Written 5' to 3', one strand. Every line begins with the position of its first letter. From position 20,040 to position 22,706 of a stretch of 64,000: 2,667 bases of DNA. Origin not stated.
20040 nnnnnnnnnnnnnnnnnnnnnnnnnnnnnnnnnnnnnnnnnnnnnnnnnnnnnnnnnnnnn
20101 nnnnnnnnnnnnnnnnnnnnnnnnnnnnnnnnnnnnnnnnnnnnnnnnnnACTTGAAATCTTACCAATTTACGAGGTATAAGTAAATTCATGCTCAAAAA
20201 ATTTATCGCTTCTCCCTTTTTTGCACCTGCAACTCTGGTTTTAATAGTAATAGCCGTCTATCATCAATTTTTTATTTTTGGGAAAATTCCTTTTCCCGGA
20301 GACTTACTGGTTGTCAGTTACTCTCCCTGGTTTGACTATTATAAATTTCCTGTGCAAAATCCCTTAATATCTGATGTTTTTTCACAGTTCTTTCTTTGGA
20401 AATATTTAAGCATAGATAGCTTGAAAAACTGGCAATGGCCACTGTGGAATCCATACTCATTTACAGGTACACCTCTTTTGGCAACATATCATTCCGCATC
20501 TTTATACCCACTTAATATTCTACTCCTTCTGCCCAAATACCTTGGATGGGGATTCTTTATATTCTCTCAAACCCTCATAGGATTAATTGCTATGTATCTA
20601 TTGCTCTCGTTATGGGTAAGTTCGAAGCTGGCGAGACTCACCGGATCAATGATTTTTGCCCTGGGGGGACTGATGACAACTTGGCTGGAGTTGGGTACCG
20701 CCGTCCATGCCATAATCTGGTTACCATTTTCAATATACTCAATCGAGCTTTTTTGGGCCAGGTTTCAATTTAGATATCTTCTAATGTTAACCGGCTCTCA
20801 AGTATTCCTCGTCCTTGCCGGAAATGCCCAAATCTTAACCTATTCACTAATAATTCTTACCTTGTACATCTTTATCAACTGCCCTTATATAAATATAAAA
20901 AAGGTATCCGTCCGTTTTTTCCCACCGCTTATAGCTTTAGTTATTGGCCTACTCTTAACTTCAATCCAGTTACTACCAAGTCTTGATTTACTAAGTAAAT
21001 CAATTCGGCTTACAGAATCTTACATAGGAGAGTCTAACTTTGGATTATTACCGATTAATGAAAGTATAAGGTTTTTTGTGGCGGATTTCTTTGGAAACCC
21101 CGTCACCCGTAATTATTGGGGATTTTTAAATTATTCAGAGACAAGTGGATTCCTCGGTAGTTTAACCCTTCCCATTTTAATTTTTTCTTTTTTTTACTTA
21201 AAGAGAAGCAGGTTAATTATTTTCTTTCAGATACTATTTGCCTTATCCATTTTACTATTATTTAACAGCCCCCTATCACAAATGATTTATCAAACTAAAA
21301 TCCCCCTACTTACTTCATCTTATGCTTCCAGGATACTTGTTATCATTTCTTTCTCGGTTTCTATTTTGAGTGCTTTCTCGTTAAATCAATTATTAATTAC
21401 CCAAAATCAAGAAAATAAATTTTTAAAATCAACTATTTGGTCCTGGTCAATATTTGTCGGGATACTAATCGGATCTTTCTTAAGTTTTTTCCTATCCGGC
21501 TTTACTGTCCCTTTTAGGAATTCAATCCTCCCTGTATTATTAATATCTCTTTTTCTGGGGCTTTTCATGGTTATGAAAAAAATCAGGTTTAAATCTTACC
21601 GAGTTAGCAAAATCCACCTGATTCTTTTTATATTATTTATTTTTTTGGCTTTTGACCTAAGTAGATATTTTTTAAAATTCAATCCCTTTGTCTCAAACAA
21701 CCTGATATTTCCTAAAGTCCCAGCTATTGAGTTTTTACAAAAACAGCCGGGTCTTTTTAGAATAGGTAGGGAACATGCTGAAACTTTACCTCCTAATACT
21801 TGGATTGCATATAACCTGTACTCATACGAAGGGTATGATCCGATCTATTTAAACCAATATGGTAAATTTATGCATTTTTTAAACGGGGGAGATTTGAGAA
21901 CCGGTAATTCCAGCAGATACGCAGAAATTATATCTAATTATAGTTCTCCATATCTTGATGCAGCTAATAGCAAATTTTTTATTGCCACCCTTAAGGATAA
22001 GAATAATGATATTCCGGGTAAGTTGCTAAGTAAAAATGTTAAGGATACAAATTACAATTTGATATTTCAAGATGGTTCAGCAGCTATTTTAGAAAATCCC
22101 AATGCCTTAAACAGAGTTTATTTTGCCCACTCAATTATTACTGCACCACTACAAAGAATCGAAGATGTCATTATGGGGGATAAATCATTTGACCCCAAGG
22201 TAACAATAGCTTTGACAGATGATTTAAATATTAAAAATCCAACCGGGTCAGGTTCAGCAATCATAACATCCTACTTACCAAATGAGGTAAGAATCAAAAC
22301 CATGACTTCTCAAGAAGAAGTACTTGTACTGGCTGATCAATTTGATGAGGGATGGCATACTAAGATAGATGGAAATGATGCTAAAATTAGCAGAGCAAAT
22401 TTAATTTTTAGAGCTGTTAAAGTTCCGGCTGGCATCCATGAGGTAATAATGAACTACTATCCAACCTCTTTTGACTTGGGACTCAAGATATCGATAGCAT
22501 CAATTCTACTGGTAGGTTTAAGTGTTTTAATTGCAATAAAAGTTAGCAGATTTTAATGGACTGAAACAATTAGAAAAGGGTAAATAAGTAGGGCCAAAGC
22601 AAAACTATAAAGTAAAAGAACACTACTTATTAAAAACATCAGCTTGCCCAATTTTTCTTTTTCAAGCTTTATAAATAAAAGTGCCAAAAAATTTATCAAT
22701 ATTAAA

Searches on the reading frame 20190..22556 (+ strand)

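Call 4: search_protein_families(library=pfam, proteins=[window:20190-22556:+], max_evalue=0.01)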
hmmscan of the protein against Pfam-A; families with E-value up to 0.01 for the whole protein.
window:20190-22556:+ (788 aa): 1 family
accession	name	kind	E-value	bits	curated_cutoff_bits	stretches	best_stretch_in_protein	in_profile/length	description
PF09586.16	YfhO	-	1.2e-16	60.7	28.5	2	693-768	759-835/835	Bacterial membrane protein YfhO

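Call 5: search_protein_families(library=ncbifam, proteins=[window:20190-22556:+], max_evalue=0.01)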
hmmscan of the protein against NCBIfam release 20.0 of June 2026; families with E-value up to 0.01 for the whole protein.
window:20190-22556:+ (788 aa): 1 family
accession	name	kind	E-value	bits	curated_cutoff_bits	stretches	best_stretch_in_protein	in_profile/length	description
NF047590.1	GlcsyltransPgfM2Strep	equivalog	4.1e-06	25.3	1500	1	710-775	808-873/884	glycosyltransferase PgfM2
